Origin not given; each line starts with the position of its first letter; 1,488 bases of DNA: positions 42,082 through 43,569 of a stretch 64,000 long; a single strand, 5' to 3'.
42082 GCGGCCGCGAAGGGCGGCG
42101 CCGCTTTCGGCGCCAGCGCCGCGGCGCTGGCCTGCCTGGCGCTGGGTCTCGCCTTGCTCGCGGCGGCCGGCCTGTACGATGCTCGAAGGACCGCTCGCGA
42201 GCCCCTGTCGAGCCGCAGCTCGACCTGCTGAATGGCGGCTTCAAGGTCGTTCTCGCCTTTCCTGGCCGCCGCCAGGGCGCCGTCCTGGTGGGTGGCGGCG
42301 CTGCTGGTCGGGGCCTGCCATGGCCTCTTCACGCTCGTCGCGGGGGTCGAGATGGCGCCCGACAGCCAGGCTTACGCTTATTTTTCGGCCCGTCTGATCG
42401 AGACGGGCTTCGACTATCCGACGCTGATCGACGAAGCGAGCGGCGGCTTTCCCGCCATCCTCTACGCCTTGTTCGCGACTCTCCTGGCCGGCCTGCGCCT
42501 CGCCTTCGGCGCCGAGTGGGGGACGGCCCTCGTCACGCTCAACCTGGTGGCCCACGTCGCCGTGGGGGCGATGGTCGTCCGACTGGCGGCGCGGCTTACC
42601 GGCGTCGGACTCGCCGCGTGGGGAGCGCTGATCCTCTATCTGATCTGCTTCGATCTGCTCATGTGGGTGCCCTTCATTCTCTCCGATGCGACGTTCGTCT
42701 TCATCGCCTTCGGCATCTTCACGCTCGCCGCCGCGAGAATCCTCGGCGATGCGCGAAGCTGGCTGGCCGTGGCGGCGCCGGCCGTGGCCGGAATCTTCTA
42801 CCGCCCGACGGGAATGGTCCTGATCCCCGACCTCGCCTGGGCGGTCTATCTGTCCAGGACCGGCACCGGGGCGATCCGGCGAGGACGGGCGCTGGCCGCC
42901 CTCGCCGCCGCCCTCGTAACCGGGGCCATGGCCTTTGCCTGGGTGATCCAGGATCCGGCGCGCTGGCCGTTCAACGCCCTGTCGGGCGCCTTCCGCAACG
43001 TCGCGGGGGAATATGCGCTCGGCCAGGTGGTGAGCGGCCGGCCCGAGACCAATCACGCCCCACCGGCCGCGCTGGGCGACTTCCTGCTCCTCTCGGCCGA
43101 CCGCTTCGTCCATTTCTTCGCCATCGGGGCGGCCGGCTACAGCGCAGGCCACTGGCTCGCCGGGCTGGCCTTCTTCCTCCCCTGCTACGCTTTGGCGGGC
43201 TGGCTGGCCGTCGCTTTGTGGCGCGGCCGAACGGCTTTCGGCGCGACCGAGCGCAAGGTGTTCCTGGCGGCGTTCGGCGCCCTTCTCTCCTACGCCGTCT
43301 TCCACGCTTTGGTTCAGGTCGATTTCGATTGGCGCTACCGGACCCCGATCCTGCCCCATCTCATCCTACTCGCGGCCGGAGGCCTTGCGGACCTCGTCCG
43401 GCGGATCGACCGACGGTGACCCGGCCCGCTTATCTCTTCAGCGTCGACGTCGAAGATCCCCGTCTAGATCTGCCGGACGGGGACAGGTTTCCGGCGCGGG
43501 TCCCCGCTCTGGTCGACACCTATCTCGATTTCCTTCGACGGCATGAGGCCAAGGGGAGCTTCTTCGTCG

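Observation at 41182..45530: Compact translationally coupled GT2 / GT-C-like / deacetylase / GNAT module lying antiparallel between tatD and metG, with ArnC-ArnD-ArnT-like logic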

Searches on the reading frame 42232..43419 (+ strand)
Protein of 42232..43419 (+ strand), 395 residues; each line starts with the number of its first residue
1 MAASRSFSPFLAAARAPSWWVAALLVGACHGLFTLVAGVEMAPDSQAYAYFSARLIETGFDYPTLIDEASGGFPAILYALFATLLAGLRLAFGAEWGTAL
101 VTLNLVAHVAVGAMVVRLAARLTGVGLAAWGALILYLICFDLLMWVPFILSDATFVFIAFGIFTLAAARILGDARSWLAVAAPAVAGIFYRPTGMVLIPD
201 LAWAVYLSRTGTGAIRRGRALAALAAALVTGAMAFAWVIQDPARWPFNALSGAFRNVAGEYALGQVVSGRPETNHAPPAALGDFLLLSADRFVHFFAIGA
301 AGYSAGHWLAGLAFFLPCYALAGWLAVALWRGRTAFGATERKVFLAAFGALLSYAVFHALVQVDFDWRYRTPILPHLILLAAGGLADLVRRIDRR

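Call 4: search_protein_families(library=pfam, proteins=[window:42232-43419:+], max_evalue=0.1)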
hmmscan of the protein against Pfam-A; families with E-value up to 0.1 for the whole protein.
window:42232-43419:+ (395 aa): 0 families

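Call 5: search_protein_families(library=ncbifam, proteins=[window:42232-43419:+], max_evalue=0.1)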
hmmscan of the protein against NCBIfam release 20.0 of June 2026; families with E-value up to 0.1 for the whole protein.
window:42232-43419:+ (395 aa): 0 families
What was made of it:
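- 42232..43419 (+): g2: a 395-aa polytopic membrane protein. It is the predicted GT-C-fold transferase, belongs to an uncharacterised family, and lacks a large periplasmic domain. No Pfam or NCBIfam hit for the protein itself (calls 4, 5).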

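Call 6: find_homologous_proteins(query=window:42232-43416:+, max_evalue=0.001)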
Query window:42232-43416:+ (395 aa): 147 proteins with E <= 0.001 among 8000 candidates; the best 120 are listed.
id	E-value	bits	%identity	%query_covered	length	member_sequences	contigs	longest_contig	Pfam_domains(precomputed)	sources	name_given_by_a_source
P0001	9.9e-212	721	91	94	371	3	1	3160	-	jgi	jgi:hypothetical protein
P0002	5.4e-208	709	86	98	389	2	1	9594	-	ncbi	ncbi:MAG: hypothetical protein ABIW83_00555 [Allosphingosinicella sp.]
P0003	1.4e-192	658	83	95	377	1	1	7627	-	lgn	-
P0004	3.2e-191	654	79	99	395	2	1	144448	-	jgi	jgi:hypothetical protein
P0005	3.4e-189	647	81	97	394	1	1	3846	-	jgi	jgi:hypothetical protein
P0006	9.8e-188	642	76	97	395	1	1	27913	-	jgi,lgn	jgi:multisubunit Na+/H+ antiporter MnhF subunit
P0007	7.8e-186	636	77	98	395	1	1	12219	-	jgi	jgi:hypothetical protein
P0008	8.5e-183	626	78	94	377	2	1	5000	-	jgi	jgi:hypothetical protein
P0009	4.3e-182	624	77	96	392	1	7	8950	-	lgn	-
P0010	8.1e-182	623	76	99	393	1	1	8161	-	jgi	jgi:hypothetical protein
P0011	1.7e-181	622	76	99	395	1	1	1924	-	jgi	jgi:hypothetical protein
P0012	5.3e-181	620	74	100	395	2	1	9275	-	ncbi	ncbi:MAG: hypothetical protein ABWX67_09660 [Allosphingosinicella sp.]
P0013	9.0e-181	619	77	96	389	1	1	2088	-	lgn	-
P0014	1.4e-180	619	75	96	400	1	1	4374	-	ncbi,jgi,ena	ncbi:MAG TPA: hypothetical protein VGA98_02825 [Allosphingosinicella sp.]|jgi:hypothetical protein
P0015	1.7e-179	615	74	99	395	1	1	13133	-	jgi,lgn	jgi:hypothetical protein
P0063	1.5e-162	559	71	96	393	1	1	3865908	-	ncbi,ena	-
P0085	3.4e-152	525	66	99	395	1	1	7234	-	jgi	jgi:4-amino-4-deoxy-L-arabinose transferase-like glycosyltransferase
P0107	2.0e-134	467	59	95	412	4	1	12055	PF13231.13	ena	-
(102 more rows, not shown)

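Call 7: search_solved_structures(query=window:42232-43416:+, max_evalue=10)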
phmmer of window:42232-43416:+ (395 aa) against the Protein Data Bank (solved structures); distinct sequences matched with E-value up to 10: 1.
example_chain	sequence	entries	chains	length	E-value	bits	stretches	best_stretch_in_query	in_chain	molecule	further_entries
3o14_A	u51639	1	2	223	1.3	11.3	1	246-286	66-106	Anti-ECFsigma factor, ChrR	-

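Call 11: search_solved_structures(query=A1, max_evalue=10, show_alignments=2)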
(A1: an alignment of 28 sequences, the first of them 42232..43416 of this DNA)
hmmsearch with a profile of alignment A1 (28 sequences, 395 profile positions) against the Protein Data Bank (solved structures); distinct sequences matched with E-value up to 10: 0.
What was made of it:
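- Tried and rejected: Neither g2 alone nor the 28-sequence profile found anything (calls 7, 11).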

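Call 12: search_protein_families(library=pfam, alignment_id=A1, max_evalue=1)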
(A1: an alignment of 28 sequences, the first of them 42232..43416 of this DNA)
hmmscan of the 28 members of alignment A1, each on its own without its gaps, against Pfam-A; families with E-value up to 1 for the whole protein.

A. member 1, window:42232-43416:+ (395 aa): 0 families

B. families by the number of members that match (of 28 scanned): 7 families
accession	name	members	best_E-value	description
PF13231.12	PMT_2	5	3.5e-06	Dolichyl-phosphate-mannose-protein mannosyltransferase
PF11777.13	DUF3316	1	0.029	Protein of unknown function (DUF3316)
PF19762.4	DUF6249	1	0.094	Domain of unknown function (DUF6249)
PF11196.13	DUF2834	1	0.12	Protein of unknown function DUF2834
PF22190.2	TTHA0829-like_ACT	1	0.14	TTHA0829-like ACT domain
PF20520.3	Ac45-VOA1_TM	1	0.21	V0 complex accessory subunit Ac45/VOA1 transmembrane domain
PF17307.7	Smim3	1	0.89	Small integral membrane protein 3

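Call 13: find_encoding_contigs(protein=window:42232-43419:+, flank=8000, max_places=3)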
Protein window:42232-43419:+ (395 aa): 2 contigs read that carry it; 2 places shown.
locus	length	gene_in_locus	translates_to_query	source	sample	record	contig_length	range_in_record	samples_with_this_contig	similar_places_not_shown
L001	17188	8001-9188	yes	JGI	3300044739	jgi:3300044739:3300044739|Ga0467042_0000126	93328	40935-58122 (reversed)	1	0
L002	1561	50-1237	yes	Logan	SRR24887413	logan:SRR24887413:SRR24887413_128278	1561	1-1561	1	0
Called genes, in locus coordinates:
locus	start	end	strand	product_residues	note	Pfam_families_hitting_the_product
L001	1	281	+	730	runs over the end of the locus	PF19312:NtrY_N, PF00672:HAMP, PF00989:PAS (faint), PF08448:PAS_4 (faint), PF00512:HisKA, PF02518:HATPase_c, PF13581:HATPase_c_2 (weak)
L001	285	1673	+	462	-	PF00072:Response_reg, PF00158:Sigma54_activat, PF14532:Sigma54_activ_2, PF01078:Mg_chelatase (faint), PF25601:AAA_lid_14, PF02954:HTH_8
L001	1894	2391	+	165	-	PF17209:Hfq, PF21979:Hfq_1 (weak), PF17209:Hfq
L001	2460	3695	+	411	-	PF13167:GTP-bdg_N, PF16360:GTP-bdg_M, PF01926:MMR_HSR1, PF02421:FeoB_N (weak), PF19275:HflX_C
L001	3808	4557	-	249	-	PF01503:PRA-PH (faint), PF03819:MazG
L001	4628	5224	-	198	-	PF13650:Asp_protease_2, PF13975:gag-asp_proteas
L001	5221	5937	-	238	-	PF00753:Lactamase_B, PF23023:Anti-Pycsar_Apyc1, PF12706:Lactamase_B_2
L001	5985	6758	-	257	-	PF01026:TatD_DNase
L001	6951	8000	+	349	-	PF00535:Glycos_transf_2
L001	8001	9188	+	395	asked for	-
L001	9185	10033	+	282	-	PF01522:Polysacc_deac_1, PF11959:DUF3473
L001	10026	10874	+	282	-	PF13527:Acetyltransf_9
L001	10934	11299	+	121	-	-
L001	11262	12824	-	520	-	PF00133:tRNA-synt_1, PF09334:tRNA-synt_1g, PF00133:tRNA-synt_1, PF01406:tRNA-synt_1e (weak), PF19303:Anticodon_3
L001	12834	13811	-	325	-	PF13177:DNA_pol3_delta2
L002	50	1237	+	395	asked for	-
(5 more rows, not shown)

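Call 14: find_encoding_contigs(protein=P0063, flank=8000, max_places=3)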
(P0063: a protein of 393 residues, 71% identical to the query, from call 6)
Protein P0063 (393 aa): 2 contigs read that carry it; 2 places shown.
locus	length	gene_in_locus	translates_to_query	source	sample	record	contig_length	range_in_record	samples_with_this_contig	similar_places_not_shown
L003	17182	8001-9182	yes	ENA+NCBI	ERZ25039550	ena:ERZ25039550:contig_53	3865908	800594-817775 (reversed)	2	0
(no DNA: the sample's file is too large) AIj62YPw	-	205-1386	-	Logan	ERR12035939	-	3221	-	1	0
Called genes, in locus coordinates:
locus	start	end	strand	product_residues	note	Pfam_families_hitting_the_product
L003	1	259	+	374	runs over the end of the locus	PF00989:PAS (weak), PF08448:PAS_4 (weak), PF00512:HisKA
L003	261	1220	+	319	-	PF00072:Response_reg, PF00158:Sigma54_activat, PF14532:Sigma54_activ_2 (weak)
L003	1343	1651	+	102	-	PF02954:HTH_8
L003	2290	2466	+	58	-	PF17209:Hfq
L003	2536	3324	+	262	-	PF13167:GTP-bdg_N, PF16360:GTP-bdg_M, PF01926:MMR_HSR1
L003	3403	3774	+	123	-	PF19275:HflX_C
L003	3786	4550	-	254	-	PF01503:PRA-PH (faint), PF03819:MazG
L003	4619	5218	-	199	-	PF13650:Asp_protease_2, PF13975:gag-asp_proteas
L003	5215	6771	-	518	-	PF01026:TatD_DNase, PF00753:Lactamase_B, PF23023:Anti-Pycsar_Apyc1, PF12706:Lactamase_B_2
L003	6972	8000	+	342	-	PF00535:Glycos_transf_2, PF13641:Glyco_tranf_2_3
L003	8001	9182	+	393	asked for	-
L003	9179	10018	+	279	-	PF01522:Polysacc_deac_1, PF11959:DUF3473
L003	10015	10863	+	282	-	PF13527:Acetyltransf_9, PF00583:Acetyltransf_1 (weak)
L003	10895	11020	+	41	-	-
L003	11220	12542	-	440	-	PF09334:tRNA-synt_1g, PF00133:tRNA-synt_1, PF01406:tRNA-synt_1e (weak), PF19303:Anticodon_3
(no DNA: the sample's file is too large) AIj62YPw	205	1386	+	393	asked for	-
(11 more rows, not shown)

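Call 15: predict_structure(alignment_id=A1)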
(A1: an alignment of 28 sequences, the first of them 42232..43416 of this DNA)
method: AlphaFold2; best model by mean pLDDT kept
length: 395 residues; sequences in the alignment: 28
mean_pLDDT: 85.4   pTM: 0.87
mean pLDDT of the five models: 85.4, 84.5, 80.7, 78.5, 74.4
residues with pLDDT >= 90: 172; 70-90: 179; 50-70: 36; < 50: 8
segments of 3 or more residues with pLDDT < 50: 1-7
pLDDT, mean of each block of 10 residues (from residue 1): 47 83 96 94 81 90 77 64 88 92 95 97 94 95 86 89 94 88 79 77 91 80 88 86 77 75 73 81 88 85 85 95 96 91 96 89 61 94 95 80
secondary structure, 60 per line:
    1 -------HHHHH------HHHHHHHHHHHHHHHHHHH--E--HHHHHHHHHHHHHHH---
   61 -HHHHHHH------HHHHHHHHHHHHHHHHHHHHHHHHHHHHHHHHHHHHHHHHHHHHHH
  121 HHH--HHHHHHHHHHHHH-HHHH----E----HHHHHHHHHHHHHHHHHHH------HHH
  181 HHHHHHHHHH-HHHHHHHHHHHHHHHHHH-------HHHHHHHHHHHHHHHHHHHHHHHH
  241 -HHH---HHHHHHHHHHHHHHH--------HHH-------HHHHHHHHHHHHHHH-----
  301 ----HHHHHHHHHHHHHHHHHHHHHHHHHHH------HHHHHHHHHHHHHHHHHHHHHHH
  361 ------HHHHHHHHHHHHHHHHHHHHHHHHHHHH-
elements in order: H8-12 H19-37 H43-57 H62-68 H75-123 H126-138 H140-143 H153-171 H178-190 H192-209 H217-240 H248-262 H281-295 H305-331 H338-360 H367-394
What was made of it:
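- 42232..43419 (+): The AlphaFold model has pLDDT 85 and pTM 0.87 (call 15).
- The deacetylase-then-acyltransferase order has precedents in LpxC/LpxD and NodB/NodA (established knowledge). g2 lacks a periplasmic domain (call 15), which fits a lipid substrate.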

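Call 16: search_protein_representatives(alignment_id=A1)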
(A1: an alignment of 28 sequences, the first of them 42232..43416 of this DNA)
Query: 28 sequences, 395 profile positions. Proteins with E-value up to 0.001 (for the whole library): 591; up to 1e-10: 407; up to 1e-30: 182. The best 150 are listed.
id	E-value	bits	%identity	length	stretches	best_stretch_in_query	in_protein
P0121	4.0e-164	562.8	-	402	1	19-394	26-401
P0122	1.4e-143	495.1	-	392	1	7-393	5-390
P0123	4.6e-134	463.8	-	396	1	7-393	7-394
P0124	1.3e-118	413.0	-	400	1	10-389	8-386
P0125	7.6e-107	374.2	-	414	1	19-387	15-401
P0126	8.8e-107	374.0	-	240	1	8-246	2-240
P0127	5.9e-101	354.8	-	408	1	18-386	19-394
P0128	5.0e-99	348.4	-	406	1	17-393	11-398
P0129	5.0e-98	345.2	-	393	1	15-391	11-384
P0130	1.5e-95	337.0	-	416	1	16-390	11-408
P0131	1.2e-90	320.8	-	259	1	137-393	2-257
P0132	1.4e-90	320.6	-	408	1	21-389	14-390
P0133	1.7e-90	320.3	-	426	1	21-395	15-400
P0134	1.1e-89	317.7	-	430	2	218-392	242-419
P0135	8.3e-86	304.9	-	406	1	19-389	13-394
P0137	2.0e-82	293.8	-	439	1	20-386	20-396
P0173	1.3e-62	228.6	-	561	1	17-389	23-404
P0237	5.4e-44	167.3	-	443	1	114-391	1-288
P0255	3.8e-40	154.6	-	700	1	19-386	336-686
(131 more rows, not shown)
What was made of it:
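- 42232..43419 (+): The family has 591 clusters at 50% identity (call 16).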

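Call 18: search_protein_families(library=pfam, proteins=[P0255, P0173, P0237, P0137, P0134], max_evalue=0.01)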
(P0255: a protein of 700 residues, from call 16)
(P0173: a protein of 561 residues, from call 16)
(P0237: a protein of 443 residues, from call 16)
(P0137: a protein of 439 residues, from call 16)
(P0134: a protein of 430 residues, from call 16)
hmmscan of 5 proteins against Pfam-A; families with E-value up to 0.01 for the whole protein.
P0255 (700 aa): 7 families
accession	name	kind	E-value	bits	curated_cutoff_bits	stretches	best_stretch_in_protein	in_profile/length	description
PF00535.33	Glycos_transf_2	-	1e-27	97.6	23.3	1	10-163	1-164/168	Glycosyl transferase family 2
PF10111.15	Glyco_tranf_2_2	-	9.5e-13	48.7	27.3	1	10-101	1-101/276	Glycosyltransferase like family 2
PF13641.12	Glyco_tranf_2_3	-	3.2e-11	44.1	27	1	7-210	1-217/230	Glycosyltransferase like family 2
PF13632.12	Glyco_trans_2_3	-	0.00022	21.5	27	1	84-279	1-153/198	Glycosyl transferase family group 2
PF13506.12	Glyco_transf_21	-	0.00037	20.4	21.7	1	75-226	24-173/174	Glycosyl transferase family 21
PF02709.20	Glyco_transf_7C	-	0.0013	18.8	23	1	143-203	11-73/78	N-terminal domain of galactosyltransferase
PF02366.24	PMT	-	0.0061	16.6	22.7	1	407-469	84-146/245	Dolichyl-phosphate-mannose-protein mannosyltransferase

P0173 (561 aa): 0 families

P0237 (443 aa): 0 families

P0137 (439 aa): 0 families

P0134 (430 aa): 1 family
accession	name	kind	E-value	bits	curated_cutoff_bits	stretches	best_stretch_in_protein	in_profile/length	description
PF03901.23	Glyco_transf_22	-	0.00039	20.2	23.8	1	70-209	54-193/414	Alg9-like mannosyltransferase family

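Call 19: fold_search(model_id=the predicted structure, library=pdb)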
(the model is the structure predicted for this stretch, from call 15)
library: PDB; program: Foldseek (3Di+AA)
matches with E <= 10: 155; with E <= 0.001: 0
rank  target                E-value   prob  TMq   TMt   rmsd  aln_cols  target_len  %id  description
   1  9dlh                  1.5e-01  1.00  0.47  0.33   9.4       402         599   15  donor substrate analog-bound AftB (released 2025-06-25)
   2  5f15                  1.7e-01  0.98  0.41  0.31  12.8       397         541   16  Crystal Structure of ArnT from Cupriavidus metallidurans bound to Undecaprenyl phosphate (released 2016-02-17)
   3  9i5k_A                3.3e-01  0.96  0.47  0.38  12.3       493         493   13  Structure of the Chaetomium thermophilum Pmt4 homodimer (C2 symmetry) (released 2025-12-24)
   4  7xf5_B                3.6e-01  0.09  0.13  0.10  20.5       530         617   12  Full length human CLC-2 channel in apo state (released 2023-05-03)
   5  6a2j                  5.4e-01  0.11  0.15  0.18  21.1       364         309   12  Crystal structure of heme A synthase from Bacillus subtilis (released 2018-11-21)
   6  7zli_A                7.8e-01  0.84  0.45  0.29  13.4       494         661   12  Cryo-EM structure of C-mannosyltransferase CeDPY19, in complex with Dol25-P-Man and bound to CMT2-Fab and anti-Fab nan (released 2023-01-11)
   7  8k1s_I                1.0e+00  0.09  0.15  0.15  23.1       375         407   10  Potassium transporter KtrAB from Bacillus subtilis in ADP-bound state (released 2024-04-03)
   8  6ob6_B                1.0e+00  0.05  0.10  0.11  24.4       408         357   15  Human equilibrative nucleoside transporter-1, S-(4-nitrobenzyl)-6-thioinosine bound, merohedrally twinned (released 2019-07-03)
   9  6ob7                  1.5e+00  0.03  0.11  0.11  23.8       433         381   14  Human equilibrative nucleoside transporter-1, dilazep bound (released 2019-07-03)
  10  9hko_A                1.7e+00  0.06  0.13  0.11  20.5       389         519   12  Downregulated closed state of BetP in complex with betaine (released 2025-12-17)
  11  3woq_A                1.8e+00  0.04  0.11  0.07  21.9       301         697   13  Crystal structure of the DAP BII hexapeptide complex III (released 2014-09-03)
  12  9i61_A                1.9e+00  0.05  0.13  0.12  20.6       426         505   12  Transient activated state of BetP in complex with betaine (released 2026-02-18)
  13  6x14_A                1.9e+00  0.04  0.12  0.11  25.2       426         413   13  Inward-facing state of the glutamate transporter homologue GltPh in complex with TFB-TBOA (released 2020-11-18)
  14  7b4l_A                1.9e+00  0.03  0.09  0.09  26.3       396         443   15  CryoEM structure of the human sodium proton exchanger NHA2 (released 2022-01-12)
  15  6afw_A                2.1e+00  0.05  0.14  0.09  24.8       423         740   12  Proton pyrophosphatase-T228D mutant (released 2019-04-10)
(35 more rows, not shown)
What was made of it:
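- All high-probability Foldseek hits are GT-C (call 19).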

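Call 22: find_related_loci(query=A2, collection=genome_contigs, flank=10000)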
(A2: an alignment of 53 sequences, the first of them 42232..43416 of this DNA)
Query A2 (395 aa) in genome_contigs; peptide patterns used: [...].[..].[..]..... (x = any residue, [..] = any of these).
82 stretches matched a pattern; 68 encode a relative of the query (tblastn E <= 1e-3); 68 distinct loci.
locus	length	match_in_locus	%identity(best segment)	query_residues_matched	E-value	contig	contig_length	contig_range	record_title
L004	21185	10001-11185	72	1-395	0e+0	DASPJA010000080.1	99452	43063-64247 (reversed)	MAG TPA_asm: Allosphingosinicella sp. isolate SMAG_U11997 k141_53660, whole genome shotgun sequence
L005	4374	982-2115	75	11-388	0e+0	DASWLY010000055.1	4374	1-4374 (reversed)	MAG TPA_asm: Allosphingosinicella sp. isolate SMAG_U3373 k141_565715, whole genome shotgun sequence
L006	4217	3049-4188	75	11-391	1e-178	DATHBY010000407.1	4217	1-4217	MAG TPA_asm: Allosphingosinicella sp. isolate SMAG_U10728 k141_1496513, whole genome shotgun sequence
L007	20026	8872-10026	74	11-395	9e-170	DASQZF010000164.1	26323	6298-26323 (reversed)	MAG TPA_asm: Allosphingosinicella sp. isolate SMAG_U11084 k141_23202, whole genome shotgun sequence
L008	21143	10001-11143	69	11-391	2e-169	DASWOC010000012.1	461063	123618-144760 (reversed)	MAG TPA_asm: Allosphingosinicella sp. isolate SMAG_U3430 k141_599170, whole genome shotgun sequence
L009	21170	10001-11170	73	1-391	6e-169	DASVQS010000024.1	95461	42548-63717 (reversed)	MAG TPA_asm: Allosphingosinicella sp. isolate SMAG_U3214 k141_355924, whole genome shotgun sequence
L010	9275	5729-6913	74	1-395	5e-169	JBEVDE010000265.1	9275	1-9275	MAG: Allosphingosinicella sp. isolate T2R1BO.metabat2.131 T2R1BO.metabat2.131_k133_6562834, whole genome shotgun sequenc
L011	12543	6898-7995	77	30-395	1e-167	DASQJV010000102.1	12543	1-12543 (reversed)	MAG TPA_asm: Allosphingosinicella sp. isolate SMAG_U11895 k141_1297588, whole genome shotgun sequence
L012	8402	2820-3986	72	1-389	3e-165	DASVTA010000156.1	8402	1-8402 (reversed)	MAG TPA_asm: Allosphingosinicella sp. isolate SMAG_U3277 k141_282945, whole genome shotgun sequence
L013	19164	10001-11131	73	12-388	6e-160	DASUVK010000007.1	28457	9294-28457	MAG TPA_asm: Allosphingosinicella sp. isolate SMAG_U1813 k141_1482863, whole genome shotgun sequence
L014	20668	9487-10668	71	1-395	6e-160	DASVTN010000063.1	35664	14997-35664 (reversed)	MAG TPA_asm: Allosphingosinicella sp. isolate SMAG_U3292 k141_601668, whole genome shotgun sequence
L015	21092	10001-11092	72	30-393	4e-154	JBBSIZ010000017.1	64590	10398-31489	MAG: Sphingomonadales bacterium isolate LS4_concoct.067 LS4_concoct.067_K_2176186_L_64590_cov_17.1819, whole genome shot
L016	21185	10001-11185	65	1-395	2e-149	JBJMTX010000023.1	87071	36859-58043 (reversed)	MAG: Allosphingosinicella sp. isolate H1_18_all_fractions_metab_conc_62_68_16 k255_3708882, whole genome shotgun sequenc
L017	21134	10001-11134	71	11-388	2e-147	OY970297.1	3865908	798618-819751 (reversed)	MAG: uncultured Alphaproteobacteria bacterium isolate MFD05747.bin.2.145 genome assembly, chromosome: 1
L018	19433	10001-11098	67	30-395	2e-144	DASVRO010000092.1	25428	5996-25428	MAG TPA_asm: Allosphingosinicella sp. isolate SMAG_U3238 k141_171424, whole genome shotgun sequence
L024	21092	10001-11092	45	31-395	5e-86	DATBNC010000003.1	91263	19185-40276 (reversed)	MAG TPA_asm: Allosphingosinicella sp. isolate SMAG_U4014 k141_196517, whole genome shotgun sequence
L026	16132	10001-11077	48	28-388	8e-86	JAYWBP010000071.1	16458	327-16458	MAG: Novosphingobium sp. isolate GL93_UP_metabat_12 GL93_UP_metabat_12_70, whole genome shotgun sequence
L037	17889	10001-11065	34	41-387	4e-46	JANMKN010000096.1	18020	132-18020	MAG: Abditibacteriaceae bacterium isolate OTE_64_metabat_168 OTE_64_k141_1674721, whole genome shotgun sequence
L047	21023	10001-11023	34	38-381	8e-29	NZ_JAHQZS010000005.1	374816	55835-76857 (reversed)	Anianabacter salinae strain ASV31 ASV31_contig_5, whole genome shotgun sequence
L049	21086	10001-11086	23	37-393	1e-25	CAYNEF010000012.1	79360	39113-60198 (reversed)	MAG TPA_asm: uncultured Pseudobdellovibrionaceae bacterium isolate SRP278252_co1_294 genome assembly, contig: NODE_346_l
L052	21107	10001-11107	33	32-384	1e-23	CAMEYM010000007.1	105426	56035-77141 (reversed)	MAG: Rhizobium sp. Q54 isolate AH-24oct19-21 genome assembly, contig: AH-24oct19-C222, whole genome shotgun sequence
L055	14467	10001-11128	30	28-394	5e-21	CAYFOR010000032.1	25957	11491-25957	MAG TPA_asm: uncultured Piscirickettsiaceae bacterium isolate ERP019367_co2_51 genome assembly, contig: NODE_1414_length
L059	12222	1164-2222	24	32-394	6e-17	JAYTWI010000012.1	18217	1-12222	MAG: Candidatus Moraniibacteriota bacterium isolate GFS_5782 GFS_5782_11, whole genome shotgun sequence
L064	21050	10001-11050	26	33-378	3e-13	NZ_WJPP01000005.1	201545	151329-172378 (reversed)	Spiribacter salilacus strain C176 scaffold_5, whole genome shotgun sequence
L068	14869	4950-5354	32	257-394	4e-10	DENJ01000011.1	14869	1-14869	MAG TPA_asm: Burkholderiales bacterium UBA2647 UBA2647_contig_6621, whole genome shotgun sequence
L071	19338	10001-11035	28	35-382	3e-16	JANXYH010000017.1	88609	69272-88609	MAG: Burkholderiales bacterium isolate GL140_3_metabat_350 GL140_3_k141_1613547, whole genome shotgun sequence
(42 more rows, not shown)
